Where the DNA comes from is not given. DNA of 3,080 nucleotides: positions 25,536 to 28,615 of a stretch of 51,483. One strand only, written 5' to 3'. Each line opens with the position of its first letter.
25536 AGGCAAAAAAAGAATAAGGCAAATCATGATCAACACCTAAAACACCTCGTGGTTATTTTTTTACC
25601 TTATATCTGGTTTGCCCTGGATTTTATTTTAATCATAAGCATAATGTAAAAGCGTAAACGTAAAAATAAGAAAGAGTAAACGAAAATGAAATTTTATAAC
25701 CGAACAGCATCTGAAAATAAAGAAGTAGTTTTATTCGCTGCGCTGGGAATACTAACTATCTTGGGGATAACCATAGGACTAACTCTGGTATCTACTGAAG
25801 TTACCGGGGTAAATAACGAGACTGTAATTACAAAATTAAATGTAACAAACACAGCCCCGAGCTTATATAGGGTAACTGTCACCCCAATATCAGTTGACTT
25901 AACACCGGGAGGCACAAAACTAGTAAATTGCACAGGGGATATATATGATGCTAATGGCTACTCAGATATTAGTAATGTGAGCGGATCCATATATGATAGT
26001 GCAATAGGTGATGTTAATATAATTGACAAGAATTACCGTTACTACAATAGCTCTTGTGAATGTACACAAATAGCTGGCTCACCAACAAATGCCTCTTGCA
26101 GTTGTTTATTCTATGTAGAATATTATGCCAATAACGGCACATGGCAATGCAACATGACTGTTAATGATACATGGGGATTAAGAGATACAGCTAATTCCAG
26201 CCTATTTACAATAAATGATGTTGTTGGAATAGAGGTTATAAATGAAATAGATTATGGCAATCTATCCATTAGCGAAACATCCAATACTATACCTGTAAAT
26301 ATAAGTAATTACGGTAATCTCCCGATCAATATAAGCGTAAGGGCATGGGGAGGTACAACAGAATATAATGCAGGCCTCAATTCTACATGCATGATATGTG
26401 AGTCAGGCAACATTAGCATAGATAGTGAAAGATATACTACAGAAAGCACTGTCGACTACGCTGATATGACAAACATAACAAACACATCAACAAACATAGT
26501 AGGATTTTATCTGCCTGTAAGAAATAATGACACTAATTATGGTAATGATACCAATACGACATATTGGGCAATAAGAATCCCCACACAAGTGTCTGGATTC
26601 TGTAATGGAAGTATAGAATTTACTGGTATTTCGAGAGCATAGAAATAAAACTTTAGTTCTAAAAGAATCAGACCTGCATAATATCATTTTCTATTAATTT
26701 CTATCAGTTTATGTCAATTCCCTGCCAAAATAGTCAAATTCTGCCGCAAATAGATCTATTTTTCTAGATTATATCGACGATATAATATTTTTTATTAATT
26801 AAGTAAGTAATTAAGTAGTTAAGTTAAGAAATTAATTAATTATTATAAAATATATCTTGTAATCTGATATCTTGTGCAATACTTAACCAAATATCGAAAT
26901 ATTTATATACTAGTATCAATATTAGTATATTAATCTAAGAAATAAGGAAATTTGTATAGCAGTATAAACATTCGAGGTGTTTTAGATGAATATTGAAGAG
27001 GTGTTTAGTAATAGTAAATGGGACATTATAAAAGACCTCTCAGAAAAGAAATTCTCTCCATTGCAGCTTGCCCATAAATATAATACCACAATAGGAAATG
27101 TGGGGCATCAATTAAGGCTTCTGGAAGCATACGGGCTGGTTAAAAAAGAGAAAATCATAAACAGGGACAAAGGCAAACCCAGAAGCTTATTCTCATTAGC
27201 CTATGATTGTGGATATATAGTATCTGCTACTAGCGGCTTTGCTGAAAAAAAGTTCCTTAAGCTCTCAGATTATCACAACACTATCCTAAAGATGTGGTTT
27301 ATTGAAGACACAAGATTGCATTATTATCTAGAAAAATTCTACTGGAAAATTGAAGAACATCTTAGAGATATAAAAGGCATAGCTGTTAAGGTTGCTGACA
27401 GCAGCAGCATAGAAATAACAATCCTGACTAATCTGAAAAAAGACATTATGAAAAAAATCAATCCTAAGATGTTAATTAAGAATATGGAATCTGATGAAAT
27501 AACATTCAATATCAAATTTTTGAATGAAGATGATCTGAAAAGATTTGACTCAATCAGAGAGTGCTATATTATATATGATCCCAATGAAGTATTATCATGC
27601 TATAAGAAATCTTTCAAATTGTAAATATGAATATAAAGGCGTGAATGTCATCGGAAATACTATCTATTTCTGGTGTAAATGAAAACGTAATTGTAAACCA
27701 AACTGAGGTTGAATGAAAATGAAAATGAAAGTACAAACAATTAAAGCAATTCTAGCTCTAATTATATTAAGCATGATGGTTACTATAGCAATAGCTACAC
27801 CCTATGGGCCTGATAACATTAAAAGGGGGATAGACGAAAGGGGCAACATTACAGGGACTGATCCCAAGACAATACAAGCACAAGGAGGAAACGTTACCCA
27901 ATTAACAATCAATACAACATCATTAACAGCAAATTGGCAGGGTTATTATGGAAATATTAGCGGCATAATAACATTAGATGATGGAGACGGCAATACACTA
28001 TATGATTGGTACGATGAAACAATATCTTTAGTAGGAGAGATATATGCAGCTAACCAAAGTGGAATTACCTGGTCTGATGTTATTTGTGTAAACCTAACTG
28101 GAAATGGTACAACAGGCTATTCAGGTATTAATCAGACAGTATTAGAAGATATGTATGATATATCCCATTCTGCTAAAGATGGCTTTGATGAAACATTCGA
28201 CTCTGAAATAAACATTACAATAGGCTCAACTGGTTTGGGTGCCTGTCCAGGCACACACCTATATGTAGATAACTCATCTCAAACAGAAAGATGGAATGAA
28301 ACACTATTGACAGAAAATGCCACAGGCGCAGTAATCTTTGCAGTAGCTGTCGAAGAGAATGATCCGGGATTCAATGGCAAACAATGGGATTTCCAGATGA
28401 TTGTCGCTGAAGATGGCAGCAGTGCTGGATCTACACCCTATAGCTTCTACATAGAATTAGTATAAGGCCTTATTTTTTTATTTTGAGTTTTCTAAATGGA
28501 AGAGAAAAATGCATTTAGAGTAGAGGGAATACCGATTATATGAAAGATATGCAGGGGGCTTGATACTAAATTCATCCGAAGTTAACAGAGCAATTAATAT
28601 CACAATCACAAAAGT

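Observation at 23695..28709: Duplicated three-gene cassette (ArsR-like regulator / secreted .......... protein / N-anchored beta-rich protein), second copy decaying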

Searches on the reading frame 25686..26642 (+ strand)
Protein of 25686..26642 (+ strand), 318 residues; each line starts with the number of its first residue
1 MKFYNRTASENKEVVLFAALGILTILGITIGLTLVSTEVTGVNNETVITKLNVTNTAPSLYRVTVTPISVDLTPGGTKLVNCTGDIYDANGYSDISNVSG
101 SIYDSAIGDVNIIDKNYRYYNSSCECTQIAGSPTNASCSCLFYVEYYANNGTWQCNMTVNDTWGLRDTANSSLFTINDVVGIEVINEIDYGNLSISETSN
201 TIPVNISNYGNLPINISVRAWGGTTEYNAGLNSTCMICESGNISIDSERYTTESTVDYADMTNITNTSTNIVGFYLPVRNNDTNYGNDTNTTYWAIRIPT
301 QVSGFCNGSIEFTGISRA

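Call 4: search_protein_families(library=pfam, proteins=[window:25686-26642:+], max_evalue=1)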
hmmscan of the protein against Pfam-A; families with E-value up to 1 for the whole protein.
window:25686-26642:+ (318 aa): 0 families

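Call 17: find_homologous_proteins(query=window:25686-26642:+)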
Query window:25686-26642:+ (318 aa): 62 proteins with E <= 0.001 among 1114 candidates.
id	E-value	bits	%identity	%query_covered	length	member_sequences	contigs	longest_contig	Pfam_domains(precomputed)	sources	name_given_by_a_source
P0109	8.3e-204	694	100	100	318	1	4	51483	-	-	-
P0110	1.9e-101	358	57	89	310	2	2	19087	-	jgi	-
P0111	2.2e-98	348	54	95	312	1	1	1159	-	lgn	-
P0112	1.7e-96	341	54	97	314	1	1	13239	-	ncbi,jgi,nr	ncbi:hypothetical protein KY366_06615 [Candidatus Woesearchaeota archaeon]|nr:hypothetical protein [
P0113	5.1e-94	333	54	90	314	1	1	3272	-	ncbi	-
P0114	9.7e-94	332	51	95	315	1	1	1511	-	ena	-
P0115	3.4e-93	331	54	93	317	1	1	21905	-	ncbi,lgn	-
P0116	8.4e-92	326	53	96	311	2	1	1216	-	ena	-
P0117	2.6e-91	324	51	94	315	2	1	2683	-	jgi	-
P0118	3.3e-90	321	51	96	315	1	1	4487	-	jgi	jgi:hypothetical protein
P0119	6.4e-90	320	52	95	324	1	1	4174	-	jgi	jgi:hypothetical protein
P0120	9.2e-89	316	50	97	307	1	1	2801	-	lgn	-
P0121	4.5e-87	310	50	94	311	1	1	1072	-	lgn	-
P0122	4.5e-87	310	54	88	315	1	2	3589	-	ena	-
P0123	8.6e-87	310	53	95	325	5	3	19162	-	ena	-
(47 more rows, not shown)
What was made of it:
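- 25686..26642 (+): anch1: N-terminal hydrophobic helix followed by two Ig-like domains, 22 sequons, 9 Cys. The family has 62 clusters (call 17).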

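Call 28: search_protein_families(library=ncbifam, proteins=[window:25686-26642:+], max_evalue=1)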
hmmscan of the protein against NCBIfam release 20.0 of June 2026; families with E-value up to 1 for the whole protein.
window:25686-26642:+ (318 aa): 0 families

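Call 32: find_encoding_contigs(protein=P0109, flank=10000, max_places=6)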
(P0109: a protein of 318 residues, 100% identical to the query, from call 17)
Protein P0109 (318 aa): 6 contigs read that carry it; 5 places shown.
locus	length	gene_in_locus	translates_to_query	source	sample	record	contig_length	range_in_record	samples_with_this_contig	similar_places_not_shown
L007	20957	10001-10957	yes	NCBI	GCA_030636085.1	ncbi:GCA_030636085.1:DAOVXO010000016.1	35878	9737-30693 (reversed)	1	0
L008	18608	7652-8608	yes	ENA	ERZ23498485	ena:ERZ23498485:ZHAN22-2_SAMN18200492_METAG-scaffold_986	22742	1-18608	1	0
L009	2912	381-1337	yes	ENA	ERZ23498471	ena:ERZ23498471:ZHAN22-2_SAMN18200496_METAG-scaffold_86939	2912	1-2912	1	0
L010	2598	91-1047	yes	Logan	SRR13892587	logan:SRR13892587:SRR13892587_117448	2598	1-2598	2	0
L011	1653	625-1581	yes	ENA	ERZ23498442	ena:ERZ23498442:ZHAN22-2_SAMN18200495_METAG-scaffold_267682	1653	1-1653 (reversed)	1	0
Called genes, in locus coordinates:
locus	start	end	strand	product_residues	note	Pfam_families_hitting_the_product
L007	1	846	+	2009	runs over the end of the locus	?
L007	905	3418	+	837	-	PF05345:He_PIG, PF17963:Big_9 (faint), PF24908:Ig_SIBA-E_2nd (faint), PF05345:He_PIG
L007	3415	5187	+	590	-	-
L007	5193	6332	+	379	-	-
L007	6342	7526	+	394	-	-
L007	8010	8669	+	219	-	-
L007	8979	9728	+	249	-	-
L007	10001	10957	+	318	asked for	-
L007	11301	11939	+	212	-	-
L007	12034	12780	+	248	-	-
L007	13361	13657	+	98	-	-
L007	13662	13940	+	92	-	-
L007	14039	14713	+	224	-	-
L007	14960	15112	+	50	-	PF01402:RHH_1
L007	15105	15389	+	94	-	-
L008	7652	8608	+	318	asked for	-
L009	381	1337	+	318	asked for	-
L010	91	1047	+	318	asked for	-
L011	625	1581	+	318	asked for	-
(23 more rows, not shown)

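Call 56: predict_structure(alignment_id=A4)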
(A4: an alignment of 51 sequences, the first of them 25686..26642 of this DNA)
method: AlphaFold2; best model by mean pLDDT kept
length: 318 residues; sequences in the alignment: 51
mean_pLDDT: 91.9   pTM: 0.76
mean pLDDT of the five models: 91.9, 91.1, 90.2, 89.8, 88.0
residues with pLDDT >= 90: 262; 70-90: 30; 50-70: 21; < 50: 5
segments of 3 or more residues with pLDDT < 50: 1-3
pLDDT, mean of each block of 10 residues (from residue 1): 49 83 91 67 64 87 98 97 98 96 97 95 97 97 97 98 97 98 96 97 97 97 94 96 97 98 96 94 85 98 97 93
secondary structure, 60 per line:
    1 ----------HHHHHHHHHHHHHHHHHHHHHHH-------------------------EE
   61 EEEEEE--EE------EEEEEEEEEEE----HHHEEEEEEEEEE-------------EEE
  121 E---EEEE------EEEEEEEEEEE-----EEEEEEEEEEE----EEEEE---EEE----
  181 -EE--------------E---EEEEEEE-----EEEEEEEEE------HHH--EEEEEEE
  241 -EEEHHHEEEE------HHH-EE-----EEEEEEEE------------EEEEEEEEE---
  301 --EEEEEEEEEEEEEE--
elements in order: H11-33 E59-66 E77-87 E95-104 E118-121 E125-128 E135-145 E151-161 E166-170 E174-176 E202-208 E214-222 E234-240 E242-244 E248-251 E269-276 E289-297 E303-316
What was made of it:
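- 25686..26642 (+): AF2 pLDDT 92 (call 56).
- On Tandem Ig-like / FnIII surface proteins (anch): AF2 pLDDT is 92 (call 56).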

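Call 59: fold_search(model_id=the predicted structure, library=pdb)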
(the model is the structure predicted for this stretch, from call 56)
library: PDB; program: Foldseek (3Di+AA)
matches with E <= 10: 1936; with E <= 0.001: 203
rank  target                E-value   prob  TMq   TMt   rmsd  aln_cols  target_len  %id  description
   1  4be6_A                2.6e-06  1.00  0.21  0.29  20.8       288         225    9  V. cholera biofilm scaffolding protein RbmA (released 2013-12-18)
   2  4kkq_A                5.7e-06  1.00  0.23  0.30  20.4       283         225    8  Crystal structure of Vibrio cholerae RbmA (crystal form 1) (released 2013-05-22)
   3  4kkp_B                6.3e-06  1.00  0.23  0.30  20.5       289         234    9  Crystal structure of Vibrio cholerae RbmA (crystal form 2) (released 2013-05-22)
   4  4kkq_B                7.8e-06  1.00  0.23  0.31  20.6       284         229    9  Crystal structure of Vibrio cholerae RbmA (crystal form 1) (released 2013-05-22)
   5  4kkr_A                7.8e-06  1.00  0.22  0.30  20.0       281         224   10  Crystal structure of Vibrio cholerae RbmA (crystal form 3) (released 2013-05-22)
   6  4be5_A                8.7e-06  1.00  0.21  0.28  20.8       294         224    9  V. cholera biofilm scaffolding protein RbmA (released 2013-12-18)
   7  4z23                  2.2e-05  0.92  0.18  0.18  17.6       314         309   12  BspA_C_WT (released 2016-06-29)
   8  5dza                  2.4e-05  0.92  0.18  0.18  17.5       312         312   12  Streptococcus agalactiae AgI/II polypeptide BspA C terminal domain (WT) (released 2016-06-22)
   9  4kkp_A                3.1e-05  1.00  0.22  0.29  20.7       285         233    9  Crystal structure of Vibrio cholerae RbmA (crystal form 2) (released 2013-05-22)
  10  8dfp_B                3.1e-05  1.00  0.23  0.17  14.6       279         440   11  Ectodomain of full-length KIT(DupA502,Y503)-SCF dimers (released 2023-03-29)
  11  6k73_D                3.3e-05  0.99  0.25  0.24  14.8       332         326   10  Chaperone-tip adhesin complex is vital for synergistic activation of CFA/I fimbriae biogenesis (released 2020-06-10)
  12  9ijj_4I               4.1e-05  1.00  0.22  0.04  11.9       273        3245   10  In situ structure of the central apparatus in mouse sperm axoneme. (released 2025-06-04)
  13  5g50_B                5.1e-05  1.00  0.22  0.29  20.8       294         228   10  Vibrio cholerae scaffolding protein RbmA in complex with magnesium. (released 2017-11-29)
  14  6avu_A                5.9e-05  1.00  0.29  0.13  14.0       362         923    8  Human alpha-V beta-3 Integrin (open conformation) in complex with the therapeutic antibody LM609 (released 2017-11-01)
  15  1jv2_A                8.6e-05  0.99  0.26  0.11  17.1       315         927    9  CRYSTAL STRUCTURE OF THE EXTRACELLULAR SEGMENT OF INTEGRIN ALPHAVBETA3 (released 2001-10-17)
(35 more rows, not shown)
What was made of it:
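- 25686..26642 (+): Foldseek gives generic tandem-Ig hits: RbmA, BspA, CsuE/CfaE and Fabs (call 59).
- On Tandem Ig-like / FnIII surface proteins (anch): There are 203 Foldseek hits at E 1e-3 or better, all tandem Ig/FnIII proteins (call 59).
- Closest known: Vibrio cholerae RbmA and other tandem Ig/FnIII matrix or adhesin proteins. Same: These are its best Foldseek matches, at E 2.6e-6 to 1e-4 (call 59).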

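Call 65: search_protein_families(library=phrogs, proteins=[window:25686-26642:+], max_evalue=0.01)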
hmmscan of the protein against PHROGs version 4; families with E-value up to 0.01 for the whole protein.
window:25686-26642:+ (318 aa): 0 families

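Call 70: search_solved_structures(query=A4, max_evalue=1)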
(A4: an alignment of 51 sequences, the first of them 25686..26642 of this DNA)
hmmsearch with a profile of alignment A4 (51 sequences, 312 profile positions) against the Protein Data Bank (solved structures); distinct sequences matched with E-value up to 1: 1.
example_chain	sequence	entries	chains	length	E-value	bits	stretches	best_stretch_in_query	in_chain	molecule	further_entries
7ul0_L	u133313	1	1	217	0.6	12.5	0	60-148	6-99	Light chain of EH8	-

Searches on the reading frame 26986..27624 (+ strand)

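Call 4: search_protein_families(library=pfam, proteins=[window:26986-27624:+], max_evalue=1)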
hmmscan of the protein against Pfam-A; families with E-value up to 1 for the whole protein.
window:26986-27624:+ (212 aa): 5 families
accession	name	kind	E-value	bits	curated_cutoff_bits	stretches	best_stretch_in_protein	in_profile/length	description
PF25212.1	HVO_A0114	-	0.00097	19.3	27.6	1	4-56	17-70/84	HVO_A0114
PF12840.13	HTH_20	-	0.022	15.1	27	1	13-54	8-50/51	Helix-turn-helix domain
PF01022.26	HTH_5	-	0.067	13.5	22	1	13-54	6-47/47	Bacterial regulatory protein, arsR family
PF14112.11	DUF4284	-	0.11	13.8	27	1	88-175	15-105/121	Immunity protein 22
PF19228.4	DUF5881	-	0.15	12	25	1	106-167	32-87/163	Family of unknown function (DUF5881)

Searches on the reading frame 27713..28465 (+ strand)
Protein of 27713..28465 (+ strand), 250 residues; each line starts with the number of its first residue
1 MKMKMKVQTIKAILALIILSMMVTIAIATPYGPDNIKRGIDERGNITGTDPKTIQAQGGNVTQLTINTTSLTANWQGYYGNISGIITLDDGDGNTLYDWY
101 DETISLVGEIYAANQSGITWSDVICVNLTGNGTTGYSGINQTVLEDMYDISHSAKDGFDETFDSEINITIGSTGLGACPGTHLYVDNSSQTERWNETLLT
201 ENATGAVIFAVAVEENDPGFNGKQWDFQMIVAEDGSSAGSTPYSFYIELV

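Call 4: search_protein_families(library=pfam, proteins=[window:27713-28465:+], max_evalue=1)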
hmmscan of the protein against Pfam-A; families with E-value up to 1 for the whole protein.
window:27713-28465:+ (250 aa): 1 family
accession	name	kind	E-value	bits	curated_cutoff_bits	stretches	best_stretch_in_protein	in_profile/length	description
PF03210.18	Paramyx_P_V_C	-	0.13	12.6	25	1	2-72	18-84/154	Paramyxovirus P/V phosphoprotein C-terminal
